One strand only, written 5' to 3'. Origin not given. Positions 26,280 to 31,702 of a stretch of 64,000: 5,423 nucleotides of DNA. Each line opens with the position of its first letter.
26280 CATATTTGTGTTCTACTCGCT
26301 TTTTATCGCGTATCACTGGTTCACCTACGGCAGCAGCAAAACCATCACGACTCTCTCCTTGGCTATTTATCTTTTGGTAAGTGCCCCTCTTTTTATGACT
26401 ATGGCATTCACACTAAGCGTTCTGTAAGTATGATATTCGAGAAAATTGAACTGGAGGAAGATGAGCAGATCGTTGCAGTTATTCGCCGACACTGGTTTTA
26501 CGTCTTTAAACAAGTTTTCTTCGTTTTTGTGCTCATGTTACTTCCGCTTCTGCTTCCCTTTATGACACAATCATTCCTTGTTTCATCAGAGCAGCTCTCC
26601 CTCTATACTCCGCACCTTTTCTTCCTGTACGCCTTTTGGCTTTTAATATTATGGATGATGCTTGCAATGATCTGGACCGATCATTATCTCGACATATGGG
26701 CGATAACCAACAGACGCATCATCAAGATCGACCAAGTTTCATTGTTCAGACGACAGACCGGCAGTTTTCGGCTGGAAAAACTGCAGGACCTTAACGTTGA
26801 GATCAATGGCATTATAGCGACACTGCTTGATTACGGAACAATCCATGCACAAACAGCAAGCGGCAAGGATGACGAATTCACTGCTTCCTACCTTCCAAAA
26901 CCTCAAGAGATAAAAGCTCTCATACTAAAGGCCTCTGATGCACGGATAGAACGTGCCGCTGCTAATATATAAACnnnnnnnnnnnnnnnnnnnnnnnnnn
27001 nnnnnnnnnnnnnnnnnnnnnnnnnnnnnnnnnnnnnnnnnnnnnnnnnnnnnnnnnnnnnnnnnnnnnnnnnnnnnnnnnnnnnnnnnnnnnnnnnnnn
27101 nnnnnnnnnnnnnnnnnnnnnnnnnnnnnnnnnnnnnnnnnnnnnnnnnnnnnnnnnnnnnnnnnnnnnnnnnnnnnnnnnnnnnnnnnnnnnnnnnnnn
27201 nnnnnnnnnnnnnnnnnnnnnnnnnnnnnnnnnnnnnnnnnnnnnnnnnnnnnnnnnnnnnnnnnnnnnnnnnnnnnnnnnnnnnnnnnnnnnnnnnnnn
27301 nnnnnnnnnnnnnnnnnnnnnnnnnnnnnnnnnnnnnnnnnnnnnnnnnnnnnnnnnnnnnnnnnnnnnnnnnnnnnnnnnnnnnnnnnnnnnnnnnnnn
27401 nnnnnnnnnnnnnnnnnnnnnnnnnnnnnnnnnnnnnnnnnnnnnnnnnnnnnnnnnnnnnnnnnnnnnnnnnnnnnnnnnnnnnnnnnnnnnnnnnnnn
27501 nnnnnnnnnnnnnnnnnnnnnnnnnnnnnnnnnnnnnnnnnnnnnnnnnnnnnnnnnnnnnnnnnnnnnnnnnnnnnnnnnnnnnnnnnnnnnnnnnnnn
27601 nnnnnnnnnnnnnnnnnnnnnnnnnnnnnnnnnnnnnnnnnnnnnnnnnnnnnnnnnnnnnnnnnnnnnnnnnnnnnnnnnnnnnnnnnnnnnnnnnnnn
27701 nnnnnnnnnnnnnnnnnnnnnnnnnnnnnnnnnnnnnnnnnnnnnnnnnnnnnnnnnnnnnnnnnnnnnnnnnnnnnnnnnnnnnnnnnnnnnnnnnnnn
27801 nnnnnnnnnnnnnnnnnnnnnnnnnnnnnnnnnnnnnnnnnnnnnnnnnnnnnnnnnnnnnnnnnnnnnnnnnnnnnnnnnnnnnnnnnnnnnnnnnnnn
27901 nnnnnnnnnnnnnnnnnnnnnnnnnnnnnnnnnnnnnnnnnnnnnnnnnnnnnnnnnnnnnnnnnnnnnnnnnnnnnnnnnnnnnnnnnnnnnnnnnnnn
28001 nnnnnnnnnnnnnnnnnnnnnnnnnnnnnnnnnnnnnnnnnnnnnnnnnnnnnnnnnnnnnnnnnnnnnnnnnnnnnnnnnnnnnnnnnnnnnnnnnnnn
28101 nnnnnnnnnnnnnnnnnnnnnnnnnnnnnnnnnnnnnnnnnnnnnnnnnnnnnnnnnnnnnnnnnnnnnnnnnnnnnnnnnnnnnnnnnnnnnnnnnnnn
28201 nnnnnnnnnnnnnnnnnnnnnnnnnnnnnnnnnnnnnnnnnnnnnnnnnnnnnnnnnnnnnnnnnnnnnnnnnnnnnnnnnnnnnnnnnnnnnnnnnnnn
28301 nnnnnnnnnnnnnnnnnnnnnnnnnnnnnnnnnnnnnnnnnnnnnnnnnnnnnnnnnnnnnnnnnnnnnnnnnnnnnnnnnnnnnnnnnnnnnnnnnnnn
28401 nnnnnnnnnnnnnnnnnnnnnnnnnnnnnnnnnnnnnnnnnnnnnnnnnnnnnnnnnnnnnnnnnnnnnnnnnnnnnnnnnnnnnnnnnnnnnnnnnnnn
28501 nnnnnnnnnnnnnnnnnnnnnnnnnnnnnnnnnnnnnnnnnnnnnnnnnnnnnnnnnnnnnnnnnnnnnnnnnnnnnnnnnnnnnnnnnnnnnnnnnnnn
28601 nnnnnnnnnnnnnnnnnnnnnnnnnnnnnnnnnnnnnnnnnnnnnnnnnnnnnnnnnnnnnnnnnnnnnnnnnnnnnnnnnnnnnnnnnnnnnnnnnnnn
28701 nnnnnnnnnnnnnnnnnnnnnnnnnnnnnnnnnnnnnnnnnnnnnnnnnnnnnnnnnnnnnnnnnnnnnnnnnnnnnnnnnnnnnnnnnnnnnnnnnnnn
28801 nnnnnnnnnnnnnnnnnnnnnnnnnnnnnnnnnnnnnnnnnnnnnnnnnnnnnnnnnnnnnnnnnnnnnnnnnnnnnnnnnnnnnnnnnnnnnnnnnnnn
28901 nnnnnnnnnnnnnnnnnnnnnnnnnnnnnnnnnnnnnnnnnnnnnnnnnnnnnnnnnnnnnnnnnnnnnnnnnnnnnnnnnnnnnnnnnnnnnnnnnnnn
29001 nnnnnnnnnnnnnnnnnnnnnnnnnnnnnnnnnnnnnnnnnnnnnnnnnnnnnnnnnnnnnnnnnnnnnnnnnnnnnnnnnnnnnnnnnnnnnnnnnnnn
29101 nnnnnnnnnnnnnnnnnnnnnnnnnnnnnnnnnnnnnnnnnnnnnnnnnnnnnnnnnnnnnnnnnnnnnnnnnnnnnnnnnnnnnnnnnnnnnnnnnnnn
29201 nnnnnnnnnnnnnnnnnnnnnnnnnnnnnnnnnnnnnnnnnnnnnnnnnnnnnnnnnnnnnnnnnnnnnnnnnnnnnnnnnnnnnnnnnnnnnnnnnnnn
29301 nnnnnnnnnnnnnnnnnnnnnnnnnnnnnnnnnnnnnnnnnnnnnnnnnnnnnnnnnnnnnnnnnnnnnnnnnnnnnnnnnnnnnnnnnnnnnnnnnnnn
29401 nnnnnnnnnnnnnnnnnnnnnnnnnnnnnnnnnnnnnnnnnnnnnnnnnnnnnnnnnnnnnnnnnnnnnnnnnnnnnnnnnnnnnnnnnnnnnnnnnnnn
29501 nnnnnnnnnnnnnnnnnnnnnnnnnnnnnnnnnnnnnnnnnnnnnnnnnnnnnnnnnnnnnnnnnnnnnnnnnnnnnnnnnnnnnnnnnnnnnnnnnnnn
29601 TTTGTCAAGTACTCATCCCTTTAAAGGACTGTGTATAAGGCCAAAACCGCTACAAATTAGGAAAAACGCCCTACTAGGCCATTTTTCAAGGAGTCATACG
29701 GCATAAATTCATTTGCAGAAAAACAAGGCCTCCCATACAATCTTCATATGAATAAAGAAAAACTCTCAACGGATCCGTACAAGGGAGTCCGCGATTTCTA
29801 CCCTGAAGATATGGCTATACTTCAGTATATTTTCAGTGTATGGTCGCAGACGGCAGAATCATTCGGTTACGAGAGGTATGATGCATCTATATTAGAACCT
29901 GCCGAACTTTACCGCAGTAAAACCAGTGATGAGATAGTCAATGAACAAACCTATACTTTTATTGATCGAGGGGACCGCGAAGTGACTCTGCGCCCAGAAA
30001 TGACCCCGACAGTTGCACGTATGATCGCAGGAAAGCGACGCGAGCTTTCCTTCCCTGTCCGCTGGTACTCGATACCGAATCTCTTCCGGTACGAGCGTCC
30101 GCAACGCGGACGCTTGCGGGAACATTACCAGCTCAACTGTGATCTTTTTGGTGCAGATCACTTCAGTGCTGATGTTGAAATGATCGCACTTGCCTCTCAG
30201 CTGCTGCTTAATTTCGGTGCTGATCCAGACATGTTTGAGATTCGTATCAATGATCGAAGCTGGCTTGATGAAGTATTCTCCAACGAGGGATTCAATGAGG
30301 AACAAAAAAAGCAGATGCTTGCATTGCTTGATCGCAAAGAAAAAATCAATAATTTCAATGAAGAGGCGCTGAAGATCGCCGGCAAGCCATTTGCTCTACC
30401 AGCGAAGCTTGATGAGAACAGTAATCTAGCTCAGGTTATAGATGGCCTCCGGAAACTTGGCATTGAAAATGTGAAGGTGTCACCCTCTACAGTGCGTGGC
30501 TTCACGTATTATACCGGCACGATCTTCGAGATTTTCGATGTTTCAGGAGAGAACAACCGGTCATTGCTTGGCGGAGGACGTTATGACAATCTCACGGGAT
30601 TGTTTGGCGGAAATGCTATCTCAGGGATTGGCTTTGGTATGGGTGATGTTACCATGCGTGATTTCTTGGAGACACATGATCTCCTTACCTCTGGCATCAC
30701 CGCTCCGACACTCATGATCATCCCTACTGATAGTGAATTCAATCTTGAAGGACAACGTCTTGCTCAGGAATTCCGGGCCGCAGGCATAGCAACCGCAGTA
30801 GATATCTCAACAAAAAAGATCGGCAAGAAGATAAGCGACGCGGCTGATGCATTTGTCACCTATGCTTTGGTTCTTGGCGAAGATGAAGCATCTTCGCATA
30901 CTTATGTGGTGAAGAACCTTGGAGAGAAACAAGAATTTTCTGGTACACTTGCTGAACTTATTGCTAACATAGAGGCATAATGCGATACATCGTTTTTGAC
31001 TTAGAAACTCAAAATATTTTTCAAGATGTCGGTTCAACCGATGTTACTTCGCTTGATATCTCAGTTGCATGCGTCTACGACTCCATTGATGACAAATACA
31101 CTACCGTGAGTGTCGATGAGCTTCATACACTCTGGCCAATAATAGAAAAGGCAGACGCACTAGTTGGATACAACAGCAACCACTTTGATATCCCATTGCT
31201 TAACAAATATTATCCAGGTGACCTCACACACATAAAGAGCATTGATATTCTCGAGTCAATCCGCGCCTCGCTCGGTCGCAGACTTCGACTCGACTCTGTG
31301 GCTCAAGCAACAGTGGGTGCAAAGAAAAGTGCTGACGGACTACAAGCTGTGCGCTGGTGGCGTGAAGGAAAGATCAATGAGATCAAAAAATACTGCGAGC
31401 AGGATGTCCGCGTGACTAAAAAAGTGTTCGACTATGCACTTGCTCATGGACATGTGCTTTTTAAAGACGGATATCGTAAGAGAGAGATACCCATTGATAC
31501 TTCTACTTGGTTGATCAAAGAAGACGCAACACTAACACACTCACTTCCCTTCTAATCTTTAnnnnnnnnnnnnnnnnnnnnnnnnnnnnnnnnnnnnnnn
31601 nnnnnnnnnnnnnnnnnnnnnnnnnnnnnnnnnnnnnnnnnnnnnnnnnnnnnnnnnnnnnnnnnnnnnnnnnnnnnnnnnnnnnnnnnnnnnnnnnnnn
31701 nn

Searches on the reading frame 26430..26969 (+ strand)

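Call 24: search_protein_families(library=pfam, proteins=[window:26430-26969:+], max_evalue=0.01)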
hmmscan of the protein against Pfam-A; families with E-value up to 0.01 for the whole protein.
window:26430-26969:+ (180 aa): 1 family
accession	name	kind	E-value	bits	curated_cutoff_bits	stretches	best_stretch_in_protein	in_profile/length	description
PF03703.20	bPH_2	-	0.0002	22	22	1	90-159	6-70/78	Bacterial PH domain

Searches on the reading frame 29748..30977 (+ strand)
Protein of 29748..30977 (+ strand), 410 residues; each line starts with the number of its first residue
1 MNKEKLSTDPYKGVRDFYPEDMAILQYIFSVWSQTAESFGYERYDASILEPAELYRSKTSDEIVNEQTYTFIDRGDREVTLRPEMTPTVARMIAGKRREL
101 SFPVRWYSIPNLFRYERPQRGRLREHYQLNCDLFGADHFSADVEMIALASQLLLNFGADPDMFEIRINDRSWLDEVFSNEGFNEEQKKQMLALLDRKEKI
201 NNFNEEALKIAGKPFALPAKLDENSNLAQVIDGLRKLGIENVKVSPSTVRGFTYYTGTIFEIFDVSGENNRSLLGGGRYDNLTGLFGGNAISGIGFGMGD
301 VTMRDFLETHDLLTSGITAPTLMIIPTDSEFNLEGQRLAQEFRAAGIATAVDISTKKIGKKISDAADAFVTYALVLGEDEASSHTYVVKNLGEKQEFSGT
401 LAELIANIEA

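Call 9: search_protein_families(library=ncbifam, proteins=[window:29748-30977:+])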
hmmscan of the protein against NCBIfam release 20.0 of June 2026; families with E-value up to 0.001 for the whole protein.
window:29748-30977:+ (410 aa): 26 families (the best 25 are shown)
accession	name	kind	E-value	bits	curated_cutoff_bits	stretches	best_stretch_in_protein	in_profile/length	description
TIGR00442.1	hisS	equivalog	1.6e-96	323.8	286.75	1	11-397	3-402/406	histidine--tRNA ligase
TIGR00443.1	hisZ_biosyn_reg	equivalog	8.5e-51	172.9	271.65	2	15-198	1-180/314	ATP phosphoribosyltransferase regulatory subunit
NF009085.0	PRK12420.1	equivalog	9e-51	173.5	540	2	225-403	244-421/426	histidine--tRNA ligase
NF008942.0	PRK12292.2-5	equivalog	1.7e-37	129.1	643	2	11-198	12-197/434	ATP phosphoribosyltransferase regulatory subunit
NF008941.0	PRK12292.2-4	equivalog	3e-32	112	447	2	12-199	11-194/393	ATP phosphoribosyltransferase regulatory subunit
NF008940.0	PRK12292.2-3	equivalog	6.3e-32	110.8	450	1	9-357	4-370/404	ATP phosphoribosyltransferase regulatory subunit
NF008936.0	PRK12292.1-3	equivalog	7.5e-25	87.6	492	2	12-202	9-198/406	ATP phosphoribosyltransferase regulatory subunit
NF008953.0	PRK12295.1-6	equivalog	1e-23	83.9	384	2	36-201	23-182/384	ATP phosphoribosyltransferase regulatory subunit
NF009086.0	PRK12421.1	equivalog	2e-18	66.5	318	2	13-198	12-194/389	ATP phosphoribosyltransferase regulatory subunit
NF008939.0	PRK12292.2-1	equivalog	1e-17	64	335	1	8-316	3-331/391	ATP phosphoribosyltransferase regulatory subunit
NF008943.0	PRK12292.3-1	equivalog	1.4e-17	63.9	690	1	12-198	28-206/403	ATP phosphoribosyltransferase regulatory subunit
NF008945.0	PRK12292.3-3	equivalog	1.5e-17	63.8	409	1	13-199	5-182/368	ATP phosphoribosyltransferase regulatory subunit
NF008938.0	PRK12292.1-6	equivalog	9.7e-15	54.3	833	1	12-191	10-184/420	ATP phosphoribosyltransferase regulatory subunit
NF008935.0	PRK12292.1-1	equivalog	4.7e-14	52.1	350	2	37-205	33-197/382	ATP phosphoribosyltransferase regulatory subunit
TIGR00418.1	thrS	equivalog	2.9e-12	46.3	383.65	1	322-409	475-562/565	threonine--tRNA ligase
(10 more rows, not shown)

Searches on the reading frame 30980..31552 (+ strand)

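Call 24: search_protein_families(library=pfam, proteins=[window:30980-31552:+], max_evalue=0.01)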
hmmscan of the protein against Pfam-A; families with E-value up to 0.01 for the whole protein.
window:30980-31552:+ (191 aa): 3 families
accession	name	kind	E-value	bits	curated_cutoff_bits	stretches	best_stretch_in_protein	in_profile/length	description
PF13482.12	RNase_H_2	-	4.3e-11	43.5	22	1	6-152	3-163/165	RNase_H superfamily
PF10108.15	DNA_pol_B_exo2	-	1e-09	38.8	24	1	84-153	102-173/213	Predicted 3'-5' exonuclease related to the exonuclease domain of PolB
PF01612.26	DNA_pol_A_exo1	-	8.8e-05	22.8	23.6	1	3-151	22-166/173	3'-5' exonuclease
